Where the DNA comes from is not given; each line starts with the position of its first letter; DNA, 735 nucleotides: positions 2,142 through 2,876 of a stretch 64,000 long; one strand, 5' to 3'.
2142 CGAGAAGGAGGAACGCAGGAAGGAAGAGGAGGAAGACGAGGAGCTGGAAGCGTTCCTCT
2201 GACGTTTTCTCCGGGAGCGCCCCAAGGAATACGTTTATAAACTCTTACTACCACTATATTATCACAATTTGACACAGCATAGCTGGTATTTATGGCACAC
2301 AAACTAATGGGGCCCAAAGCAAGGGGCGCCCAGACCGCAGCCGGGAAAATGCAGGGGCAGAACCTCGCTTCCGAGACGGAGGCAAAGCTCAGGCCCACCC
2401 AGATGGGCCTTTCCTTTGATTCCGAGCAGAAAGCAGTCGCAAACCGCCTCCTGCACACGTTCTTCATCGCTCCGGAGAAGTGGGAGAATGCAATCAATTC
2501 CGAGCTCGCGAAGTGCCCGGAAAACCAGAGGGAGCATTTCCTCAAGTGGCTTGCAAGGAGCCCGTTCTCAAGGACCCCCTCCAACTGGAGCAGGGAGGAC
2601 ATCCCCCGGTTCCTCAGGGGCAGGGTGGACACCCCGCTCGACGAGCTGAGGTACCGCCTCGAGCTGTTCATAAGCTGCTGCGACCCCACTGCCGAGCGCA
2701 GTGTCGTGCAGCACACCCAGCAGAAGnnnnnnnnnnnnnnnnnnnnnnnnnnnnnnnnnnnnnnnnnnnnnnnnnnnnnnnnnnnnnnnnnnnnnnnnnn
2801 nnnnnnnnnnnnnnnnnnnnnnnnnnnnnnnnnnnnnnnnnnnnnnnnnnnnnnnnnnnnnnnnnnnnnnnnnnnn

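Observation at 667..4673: HerA-like ATPase paired with a large nucleotidyl-cyclase-domain protein instead of NurA/Mre11/Rad50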

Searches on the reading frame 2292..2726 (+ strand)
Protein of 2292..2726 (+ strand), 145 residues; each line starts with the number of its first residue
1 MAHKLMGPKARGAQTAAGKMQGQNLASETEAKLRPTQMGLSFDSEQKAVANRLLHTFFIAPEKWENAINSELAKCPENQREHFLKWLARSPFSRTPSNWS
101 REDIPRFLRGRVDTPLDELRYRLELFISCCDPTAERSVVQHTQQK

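Call 26: search_protein_families(library=pfam, proteins=[window:2292-2726:+], max_evalue=10)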
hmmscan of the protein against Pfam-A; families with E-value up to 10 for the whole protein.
seq(145 aa): 1 family
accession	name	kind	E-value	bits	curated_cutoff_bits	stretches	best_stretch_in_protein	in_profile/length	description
PF24276.1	DUF7469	-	0.13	12.2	27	1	55-94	179-217/220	Family of unknown function (DUF7469)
